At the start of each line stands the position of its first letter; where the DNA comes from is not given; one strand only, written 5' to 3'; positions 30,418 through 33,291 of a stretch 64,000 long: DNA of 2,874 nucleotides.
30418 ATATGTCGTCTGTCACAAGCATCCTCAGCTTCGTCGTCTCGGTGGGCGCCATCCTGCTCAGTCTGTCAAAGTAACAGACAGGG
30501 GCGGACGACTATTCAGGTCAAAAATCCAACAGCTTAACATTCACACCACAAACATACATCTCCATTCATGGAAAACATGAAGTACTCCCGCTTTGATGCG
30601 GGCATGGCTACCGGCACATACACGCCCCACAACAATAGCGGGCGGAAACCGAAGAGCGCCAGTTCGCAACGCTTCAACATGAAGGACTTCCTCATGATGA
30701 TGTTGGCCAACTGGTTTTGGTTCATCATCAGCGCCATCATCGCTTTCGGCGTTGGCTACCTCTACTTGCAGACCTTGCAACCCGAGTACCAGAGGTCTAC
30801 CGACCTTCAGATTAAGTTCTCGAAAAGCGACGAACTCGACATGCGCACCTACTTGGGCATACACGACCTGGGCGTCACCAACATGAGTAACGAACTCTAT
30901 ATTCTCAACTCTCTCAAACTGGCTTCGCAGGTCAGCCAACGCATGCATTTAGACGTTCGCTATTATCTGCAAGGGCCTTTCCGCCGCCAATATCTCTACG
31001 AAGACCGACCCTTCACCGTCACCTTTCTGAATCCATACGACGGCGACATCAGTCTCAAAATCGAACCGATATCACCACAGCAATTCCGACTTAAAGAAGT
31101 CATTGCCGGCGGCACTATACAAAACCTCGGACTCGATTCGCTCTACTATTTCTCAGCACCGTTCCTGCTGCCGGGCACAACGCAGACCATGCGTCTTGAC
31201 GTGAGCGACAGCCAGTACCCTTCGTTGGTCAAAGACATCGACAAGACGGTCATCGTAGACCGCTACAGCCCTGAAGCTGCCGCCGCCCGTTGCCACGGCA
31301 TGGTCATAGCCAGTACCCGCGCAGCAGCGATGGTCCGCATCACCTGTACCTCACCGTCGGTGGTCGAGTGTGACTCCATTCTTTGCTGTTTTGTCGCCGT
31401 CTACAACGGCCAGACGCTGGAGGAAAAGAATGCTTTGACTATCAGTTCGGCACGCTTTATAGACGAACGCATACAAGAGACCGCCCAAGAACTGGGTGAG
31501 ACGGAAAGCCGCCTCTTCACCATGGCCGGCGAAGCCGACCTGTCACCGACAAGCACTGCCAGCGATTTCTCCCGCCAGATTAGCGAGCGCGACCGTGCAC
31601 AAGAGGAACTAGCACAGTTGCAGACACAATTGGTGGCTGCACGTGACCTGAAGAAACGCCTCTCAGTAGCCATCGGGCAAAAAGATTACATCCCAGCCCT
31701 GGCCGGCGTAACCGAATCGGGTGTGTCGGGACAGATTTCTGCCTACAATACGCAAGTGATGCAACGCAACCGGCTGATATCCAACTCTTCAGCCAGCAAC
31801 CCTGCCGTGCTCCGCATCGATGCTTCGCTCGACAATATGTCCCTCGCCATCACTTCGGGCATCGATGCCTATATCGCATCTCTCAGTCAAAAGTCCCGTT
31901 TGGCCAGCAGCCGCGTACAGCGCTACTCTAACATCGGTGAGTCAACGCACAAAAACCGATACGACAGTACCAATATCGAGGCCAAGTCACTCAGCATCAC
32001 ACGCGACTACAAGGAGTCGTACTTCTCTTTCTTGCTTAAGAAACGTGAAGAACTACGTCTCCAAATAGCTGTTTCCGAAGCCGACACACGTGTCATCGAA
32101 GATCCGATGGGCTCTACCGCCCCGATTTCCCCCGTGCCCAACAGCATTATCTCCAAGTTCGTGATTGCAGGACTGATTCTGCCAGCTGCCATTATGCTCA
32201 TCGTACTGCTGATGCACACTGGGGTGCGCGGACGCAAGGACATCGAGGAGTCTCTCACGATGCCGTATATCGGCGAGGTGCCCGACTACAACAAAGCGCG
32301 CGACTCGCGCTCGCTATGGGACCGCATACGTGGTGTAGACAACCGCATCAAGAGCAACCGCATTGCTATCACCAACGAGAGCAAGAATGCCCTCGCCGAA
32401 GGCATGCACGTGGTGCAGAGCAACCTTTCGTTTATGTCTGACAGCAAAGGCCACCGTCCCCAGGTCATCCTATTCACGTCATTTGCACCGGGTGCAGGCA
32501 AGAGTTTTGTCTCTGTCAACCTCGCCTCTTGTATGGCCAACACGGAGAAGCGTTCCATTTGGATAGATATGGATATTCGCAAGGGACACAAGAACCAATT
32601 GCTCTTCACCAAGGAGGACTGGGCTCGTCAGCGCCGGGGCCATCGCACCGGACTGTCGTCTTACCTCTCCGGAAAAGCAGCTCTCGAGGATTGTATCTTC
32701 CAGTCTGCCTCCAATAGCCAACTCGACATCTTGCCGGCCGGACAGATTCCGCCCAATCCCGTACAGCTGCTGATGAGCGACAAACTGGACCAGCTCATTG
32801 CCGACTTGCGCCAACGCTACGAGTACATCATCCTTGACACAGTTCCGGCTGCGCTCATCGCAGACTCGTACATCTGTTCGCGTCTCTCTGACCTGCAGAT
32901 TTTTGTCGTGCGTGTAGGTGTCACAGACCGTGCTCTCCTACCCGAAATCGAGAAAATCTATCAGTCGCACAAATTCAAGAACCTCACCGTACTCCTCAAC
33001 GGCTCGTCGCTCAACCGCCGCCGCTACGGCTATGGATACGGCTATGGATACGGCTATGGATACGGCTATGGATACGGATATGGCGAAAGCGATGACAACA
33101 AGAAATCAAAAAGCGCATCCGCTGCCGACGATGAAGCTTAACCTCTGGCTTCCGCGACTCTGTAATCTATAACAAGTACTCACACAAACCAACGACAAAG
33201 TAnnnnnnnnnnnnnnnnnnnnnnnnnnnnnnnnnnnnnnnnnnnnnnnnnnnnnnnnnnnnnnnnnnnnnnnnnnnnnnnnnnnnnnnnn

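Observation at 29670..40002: Hybrid surface-polymer locus: Wza/Wzc-type export proteins plus a Wzm/Wzt ABC exporter plus a TagF-type glycerophosphotransferase, with no Wzx or Wzy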

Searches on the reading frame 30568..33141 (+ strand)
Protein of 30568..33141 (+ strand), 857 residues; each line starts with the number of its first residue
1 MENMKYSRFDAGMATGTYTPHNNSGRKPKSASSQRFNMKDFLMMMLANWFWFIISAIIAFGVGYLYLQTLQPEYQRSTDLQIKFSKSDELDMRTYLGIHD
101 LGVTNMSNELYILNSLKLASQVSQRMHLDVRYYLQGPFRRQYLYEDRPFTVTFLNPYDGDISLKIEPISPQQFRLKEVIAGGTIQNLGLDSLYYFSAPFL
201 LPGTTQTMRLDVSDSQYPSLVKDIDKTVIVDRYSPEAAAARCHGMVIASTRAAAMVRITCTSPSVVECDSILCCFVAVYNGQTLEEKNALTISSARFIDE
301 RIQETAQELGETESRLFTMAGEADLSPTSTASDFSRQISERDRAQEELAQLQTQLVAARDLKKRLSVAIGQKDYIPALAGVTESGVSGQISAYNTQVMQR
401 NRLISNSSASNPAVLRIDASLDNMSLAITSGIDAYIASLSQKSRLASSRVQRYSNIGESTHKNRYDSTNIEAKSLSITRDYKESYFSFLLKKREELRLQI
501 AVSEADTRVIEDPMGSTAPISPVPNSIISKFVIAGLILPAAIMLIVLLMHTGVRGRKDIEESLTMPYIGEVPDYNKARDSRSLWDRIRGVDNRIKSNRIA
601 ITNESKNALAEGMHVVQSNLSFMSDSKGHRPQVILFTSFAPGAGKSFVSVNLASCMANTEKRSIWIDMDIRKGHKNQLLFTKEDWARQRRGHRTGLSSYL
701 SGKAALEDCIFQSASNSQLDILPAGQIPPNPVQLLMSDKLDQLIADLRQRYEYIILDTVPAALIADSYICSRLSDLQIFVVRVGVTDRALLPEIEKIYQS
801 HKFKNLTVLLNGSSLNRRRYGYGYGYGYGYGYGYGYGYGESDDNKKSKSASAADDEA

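Call 3: search_protein_families(library=pfam, proteins=[window:30568-33141:+], max_evalue=0.01)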
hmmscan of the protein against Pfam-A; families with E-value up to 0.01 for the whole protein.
window:30568-33141:+ (857 aa): 6 families
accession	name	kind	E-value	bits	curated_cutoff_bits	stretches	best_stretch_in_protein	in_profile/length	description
PF13614.12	AAA_31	-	1.4e-10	41.8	27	1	632-762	2-129/177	AAA domain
PF01656.29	CbiA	-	4.7e-05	23.8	25.4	1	634-671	1-38/125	CobQ/CobB/MinD/ParA nucleotide binding domain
PF13481.12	AAA_25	-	0.00014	22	27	1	640-767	41-160/195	AAA domain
PF02706.20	Wzz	-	0.0002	22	25.5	1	36-123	3-88/91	Chain length determinant protein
PF13807.11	GNVR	-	0.0021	18.4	27.7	1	472-545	4-79/82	G-rich domain on putative tyrosine kinase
PF10609.15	ParA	-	0.0068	16.3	27.1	0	632-675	4-46/246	NUBPL iron-transfer P-loop NTPase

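Call 4: search_protein_families(library=ncbifam, proteins=[window:30568-33141:+], max_evalue=0.01)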
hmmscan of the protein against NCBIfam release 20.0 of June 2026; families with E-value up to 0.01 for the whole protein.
window:30568-33141:+ (857 aa): 16 families
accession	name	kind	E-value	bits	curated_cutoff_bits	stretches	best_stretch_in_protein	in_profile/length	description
NF008568.0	PRK11519.1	equivalog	1.9e-44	152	1068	1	477-834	375-715/720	tyrosine-protein kinase Wzc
NF007350.0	PRK09841.1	equivalog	1.8e-35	122.3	1248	1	468-839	368-723/726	tyrosine-protein kinase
TIGR01005.1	eps_transp_fam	subfamily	7.7e-35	120.3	411.7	1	405-836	309-742/754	exopolysaccharide transport protein family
TIGR01007.1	eps_fam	subfamily_domain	3.4e-34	118.2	108.05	1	615-827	5-204/204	polysaccharide biosynthesis tyrosine autokinase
TIGR03018.1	pepcterm_TyrKin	hypoth_equivalog_domain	6.9e-24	84.3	230.65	1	602-793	4-191/207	XrtA-associated tyrosine autokinase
TIGR03029.1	EpsG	equivalog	1.8e-17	63.4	313.8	1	632-787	104-249/274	chain length determinant protein tyrosine kinase EpsG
TIGR03007.1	pepcterm_ChnLen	equivalog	6.3e-10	37.9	278.85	1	408-579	299-468/498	XrtA system polysaccharide chain length determinant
TIGR01969.1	minD_arch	subfamily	2e-09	37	201.75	1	633-782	2-139/251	cell division ATPase MinD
TIGR01006.1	polys_exp_MPA1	subfamily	3.4e-08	33.2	296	1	506-576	156-226/226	CspC family polysaccharide chain length determinant protein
TIGR01968.1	minD_bact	equivalog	5.4e-08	32.5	212.9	1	632-761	2-121/261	septum site-determining protein MinD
NF008079.0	PRK10818.1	equivalog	0.0002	20.8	508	1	632-775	3-137/270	septum site-determining protein MinD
NF003013.0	PRK03846.1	subfamily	0.00034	20.3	163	1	624-687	21-84/202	adenylyl-sulfate kinase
NF041546.1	ParA_partition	equivalog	0.00044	19.8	180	0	642-672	10-40/203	ParA family partition ATPase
TIGR03371.1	cellulose_yhjQ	equivalog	0.00053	19.5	157.85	1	632-792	2-155/246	cellulose biosynthesis protein BcsQ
NF047398.1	AAA_KGGVGR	domain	0.0044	17.4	90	0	631-743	2-117/190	KGGVGR-motif variant AAA ATPase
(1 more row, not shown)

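Call 25: find_homologous_proteins(query=window:30568-33141:+, max_evalue=1e-20)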
Query window:30568-33141:+ (857 aa): 28 proteins with E <= 1e-20 among 8000 candidates.
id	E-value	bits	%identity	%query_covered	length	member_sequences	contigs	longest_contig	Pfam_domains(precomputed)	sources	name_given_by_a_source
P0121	0.0e+0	1231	64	99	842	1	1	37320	PF01656.30,PF13614.13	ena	-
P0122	4.7e-296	1002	58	94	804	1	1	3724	PF13614.13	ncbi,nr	ncbi:MAG: polysaccharide biosynthesis tyrosine autokinase, partial [Bacteroidales bacterium]|nr:poly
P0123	1.1e-264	898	49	95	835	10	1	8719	PF01656.30,PF13614.13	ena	-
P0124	7.6e-255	866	48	97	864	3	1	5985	PF13614.13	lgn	-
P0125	5.4e-247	840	48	93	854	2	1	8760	PF01656.30,PF13614.13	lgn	-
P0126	5.9e-236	803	46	95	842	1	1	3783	PF13614.13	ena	-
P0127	1.6e-231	789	59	69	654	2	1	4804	-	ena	-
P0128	1.3e-209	716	58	66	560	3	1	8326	-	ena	-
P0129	7.2e-207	707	48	83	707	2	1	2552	PF01656.30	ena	-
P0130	1.8e-154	534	49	42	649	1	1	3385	-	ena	-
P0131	1.2e-97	346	28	96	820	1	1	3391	PF01656.30,PF13614.13,PF13807.12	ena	-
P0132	1.8e-97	345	28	96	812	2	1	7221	PF02706.21,PF01656.30,PF13614.13,PF09140.18,PF13807.12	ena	-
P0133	3.0e-97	345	28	96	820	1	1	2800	PF01656.30,PF13614.13,PF13807.12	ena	-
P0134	6.8e-97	344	28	96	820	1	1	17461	PF01656.30,PF13614.13,PF13807.12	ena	-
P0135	1.2e-96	343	28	96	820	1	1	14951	PF01656.30,PF13614.13,PF13807.12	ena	-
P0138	4.3e-94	334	29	92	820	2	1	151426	PF01656.30,PF13614.13,PF13807.12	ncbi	-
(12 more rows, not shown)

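Call 27: find_related_loci(query=A2, collection=metagenome_contigs, flank=10000)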
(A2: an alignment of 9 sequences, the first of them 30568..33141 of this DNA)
Query A2 (857 aa) in metagenome_contigs; peptide patterns used: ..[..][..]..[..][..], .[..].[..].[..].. (x = any residue, [..] = any of these).
453 stretches matched a pattern; 11 encode a relative of the query (tblastn E <= 1e-3); 11 distinct loci.
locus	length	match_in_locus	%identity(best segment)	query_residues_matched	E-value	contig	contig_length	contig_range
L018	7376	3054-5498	63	1-819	0e+0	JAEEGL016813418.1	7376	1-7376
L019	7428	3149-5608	63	1-825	0e+0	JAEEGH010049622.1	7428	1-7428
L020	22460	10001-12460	63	1-825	0e+0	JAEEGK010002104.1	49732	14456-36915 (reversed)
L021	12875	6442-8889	49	1-818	0e+0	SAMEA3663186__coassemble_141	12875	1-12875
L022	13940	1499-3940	44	1-814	0e+0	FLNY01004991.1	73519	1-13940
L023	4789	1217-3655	43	1-814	0e+0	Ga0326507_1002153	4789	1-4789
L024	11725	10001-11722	47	1-573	5e-169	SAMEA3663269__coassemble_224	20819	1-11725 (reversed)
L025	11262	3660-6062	35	3-825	6e-147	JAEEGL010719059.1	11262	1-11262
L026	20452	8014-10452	43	1-814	0e+0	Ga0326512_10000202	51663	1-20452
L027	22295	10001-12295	26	18-826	4e-61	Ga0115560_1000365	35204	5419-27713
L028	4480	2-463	60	661-818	4e-57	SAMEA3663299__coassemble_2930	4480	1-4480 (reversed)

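Call 31: search_protein_families(library=pfam, proteins=[L020:13890-14702:+, L020:14763-15617:+, L020:15795-18782:+, L020:18779-19975:+, L020:20556-21332:+, L022:4176-5150:-, L022:5195-6592:-, L022:7128-7886:-, L022:7902-8567:-, L022:8581-9900:-], max_evalue=0.001)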
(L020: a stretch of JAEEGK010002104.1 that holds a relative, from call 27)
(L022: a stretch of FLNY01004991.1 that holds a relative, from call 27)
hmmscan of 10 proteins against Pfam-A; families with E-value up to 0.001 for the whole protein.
L020:13890-14702:+ (270 aa): 2 families
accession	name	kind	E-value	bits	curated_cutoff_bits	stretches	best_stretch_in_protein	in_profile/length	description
PF00535.33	Glycos_transf_2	-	1.7e-19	70.8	23.3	1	29-118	1-93/168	Glycosyl transferase family 2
PF10111.15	Glyco_tranf_2_2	-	3.1e-05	24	27.3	1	30-120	2-97/276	Glycosyltransferase like family 2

L020:14763-15617:+ (284 aa): 1 family
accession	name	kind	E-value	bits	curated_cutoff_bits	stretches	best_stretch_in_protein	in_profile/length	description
PF02498.22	Bro-N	-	5.5e-09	37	25.6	1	15-110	1-92/96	BRO family, N-terminal domain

L020:15795-18782:+ (995 aa): 3 families
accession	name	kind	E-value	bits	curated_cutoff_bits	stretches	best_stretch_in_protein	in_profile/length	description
PF00145.23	DNA_methylase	-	3.1e-40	139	22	1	174-504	2-296/324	C-5 cytosine-specific DNA methylase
PF07669.17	Eco57I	-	1.8e-14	54.7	25.3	1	683-789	49-169/171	Eco57I restriction-modification methylase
PF02384.22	N6_Mtase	-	2.9e-06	27.3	20.4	1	598-814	15-241/311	N-6 DNA Methylase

L020:18779-19975:+ (398 aa): 0 families

L020:20556-21332:+ (258 aa): 1 family
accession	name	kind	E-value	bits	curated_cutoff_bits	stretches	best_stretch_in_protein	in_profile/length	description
PF13676.11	TIR_2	-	9.6e-13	49.1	28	1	102-219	1-111/122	TIR domain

L022:4176-5150:- (324 aa): 1 family
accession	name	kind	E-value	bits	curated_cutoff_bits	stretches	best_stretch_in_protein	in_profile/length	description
PF01758.21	SBF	-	1.9e-07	31.4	24.3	1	55-211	3-170/191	Sodium Bile acid symporter family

L022:5195-6592:- (465 aa): 1 family
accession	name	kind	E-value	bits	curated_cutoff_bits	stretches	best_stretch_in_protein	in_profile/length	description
PF15892.11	BNR_4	-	3.1e-93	312.5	27.3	1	88-352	2-271/272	BNR repeat-containing family member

L022:7128-7886:- (252 aa): 1 family
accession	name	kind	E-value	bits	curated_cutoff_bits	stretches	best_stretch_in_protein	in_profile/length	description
PF02602.20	HEM4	-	2.6e-26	92.6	27.5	1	25-236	8-230/231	Uroporphyrinogen-III synthase HemD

L022:7902-8567:- (221 aa): 1 family
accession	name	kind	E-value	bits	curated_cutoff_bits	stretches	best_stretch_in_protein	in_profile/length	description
PF14093.11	DUF4271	-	3.2e-22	79.9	29.7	1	12-214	3-203/206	Domain of unknown function (DUF4271)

L022:8581-9900:- (439 aa): 1 family
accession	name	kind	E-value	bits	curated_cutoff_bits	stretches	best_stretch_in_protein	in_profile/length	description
PF03372.29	Exo_endo_phos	-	1.1e-20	74.7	24.5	1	187-422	22-225/225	Endonuclease/Exonuclease/phosphatase family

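Call 61: find_encoding_contigs(protein=P0121, flank=10000, max_places=1)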
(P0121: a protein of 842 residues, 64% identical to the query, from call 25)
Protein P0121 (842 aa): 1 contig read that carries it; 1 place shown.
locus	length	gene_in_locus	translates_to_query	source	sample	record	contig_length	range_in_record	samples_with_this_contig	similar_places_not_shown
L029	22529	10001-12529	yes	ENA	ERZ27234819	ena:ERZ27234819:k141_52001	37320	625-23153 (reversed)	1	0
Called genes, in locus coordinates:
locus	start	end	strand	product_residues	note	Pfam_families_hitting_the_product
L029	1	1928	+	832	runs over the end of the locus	PF02706:Wzz, PF13807:GNVR, PF01656:CbiA (weak), PF09140:MipZ (weak), PF10609:ParA (weak), PF13614:AAA_31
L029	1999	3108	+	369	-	PF01926:MMR_HSR1, PF02421:FeoB_N, PF06071:YchF-GTPase_C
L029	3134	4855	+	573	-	PF01551:Peptidase_M23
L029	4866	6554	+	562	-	PF03577:Peptidase_C69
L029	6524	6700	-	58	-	-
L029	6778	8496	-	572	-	PF01321:Creatinase_N (weak), PF16189:Creatinase_N_2, PF00557:Peptidase_M24, PF16188:Peptidase_M24_C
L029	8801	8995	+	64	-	PF01165:Ribosomal_S21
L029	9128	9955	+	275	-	PF02563:Poly_export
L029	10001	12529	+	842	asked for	PF01656:CbiA (faint), PF13614:AAA_31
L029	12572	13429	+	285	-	PF01061:ABC2_membrane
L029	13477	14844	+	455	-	-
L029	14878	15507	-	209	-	PF02517:Rce1-like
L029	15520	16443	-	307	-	PF01040:UbiA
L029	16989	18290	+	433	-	PF00005:ABC_tran, PF13304:AAA_21 (faint)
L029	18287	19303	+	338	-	PF04464:Glyphos_transf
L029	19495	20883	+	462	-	PF04326:SLFN_AlbA_2, PF13749:HATPase_c_4, PF13412:HTH_24 (faint)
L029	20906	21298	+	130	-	PF00535:Glycos_transf_2, PF10111:Glyco_tranf_2_2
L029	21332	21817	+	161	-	-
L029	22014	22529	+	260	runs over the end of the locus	PF02661:Fic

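Call 62: find_encoding_contigs(protein=P0125, flank=10000, max_places=1)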
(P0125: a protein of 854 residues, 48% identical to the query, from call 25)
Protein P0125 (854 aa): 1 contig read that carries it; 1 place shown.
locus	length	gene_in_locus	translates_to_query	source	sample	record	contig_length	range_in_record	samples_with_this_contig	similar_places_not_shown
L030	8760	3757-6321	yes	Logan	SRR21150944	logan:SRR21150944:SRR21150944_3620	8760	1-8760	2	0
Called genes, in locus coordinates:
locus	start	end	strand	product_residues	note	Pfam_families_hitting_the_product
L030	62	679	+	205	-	PF00293:NUDIX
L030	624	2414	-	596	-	PF01321:Creatinase_N (faint), PF16189:Creatinase_N_2, PF00557:Peptidase_M24, PF16188:Peptidase_M24_C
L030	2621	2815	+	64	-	PF01165:Ribosomal_S21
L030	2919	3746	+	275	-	PF02563:Poly_export, PF22461:SLBB_2 (weak)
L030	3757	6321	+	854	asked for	PF01656:CbiA (faint), PF13614:AAA_31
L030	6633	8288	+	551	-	PF05693:Glycogen_syn, PF08323:Glyco_transf_5, PF20706:GT4-conflict (faint), PF13692:Glyco_trans_1_4 (faint), PF05693:Glycogen_syn, PF00534:Glycos_transf_1 (weak)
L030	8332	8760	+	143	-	?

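Call 63: find_encoding_contigs(protein=P0138, flank=10000, max_places=1)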
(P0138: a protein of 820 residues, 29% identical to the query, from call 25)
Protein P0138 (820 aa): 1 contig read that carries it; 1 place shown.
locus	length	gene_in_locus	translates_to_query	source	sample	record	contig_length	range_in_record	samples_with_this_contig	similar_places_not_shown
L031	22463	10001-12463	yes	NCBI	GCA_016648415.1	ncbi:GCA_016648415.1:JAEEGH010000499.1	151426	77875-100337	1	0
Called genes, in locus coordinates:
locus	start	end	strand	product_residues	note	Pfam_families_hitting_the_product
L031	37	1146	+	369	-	PF03739:LptF_LptG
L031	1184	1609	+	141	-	PF02657:SufE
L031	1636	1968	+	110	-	PF01883:FeS_assembly_P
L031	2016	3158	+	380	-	PF12911:OppC_N, PF00528:BPD_transp_1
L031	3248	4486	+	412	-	PF00155:Aminotran_1_2, PF00266:Aminotran_5 (faint)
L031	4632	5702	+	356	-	PF03462:PCRF, PF00472:RF-1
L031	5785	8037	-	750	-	PF01138:RNase_PH, PF03725:RNase_PH_C, PF03726:PNPase (weak), PF01138:RNase_PH, PF00013:KH_1, PF00575:S1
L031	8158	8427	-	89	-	PF00312:Ribosomal_S15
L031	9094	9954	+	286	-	PF02563:Poly_export, PF10531:SLBB (weak), PF22461:SLBB_2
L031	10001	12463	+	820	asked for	PF01656:CbiA (faint), PF13807:GNVR, PF13614:AAA_31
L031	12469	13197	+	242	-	PF19567:CpsB_CapC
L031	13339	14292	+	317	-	-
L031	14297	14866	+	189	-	PF00625:Guanylate_kin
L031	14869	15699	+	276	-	PF04085:MreC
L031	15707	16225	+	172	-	-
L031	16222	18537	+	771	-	PF23366:Beta-prop_HVO_0234 (faint), PF07494:Reg_prop (faint), PF21544:PorZ_N_b_propeller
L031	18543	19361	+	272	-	PF11967:RecO_N, PF02565:RecO_C (faint)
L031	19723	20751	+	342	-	PF13651:EcoRI_methylase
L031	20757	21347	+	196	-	PF03235:GmrSD_N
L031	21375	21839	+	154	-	PF01844:HNH, PF14279:HNH_5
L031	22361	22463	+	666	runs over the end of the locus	PF17391:Urocanase_N, PF01175:Urocanase, PF17392:Urocanase_C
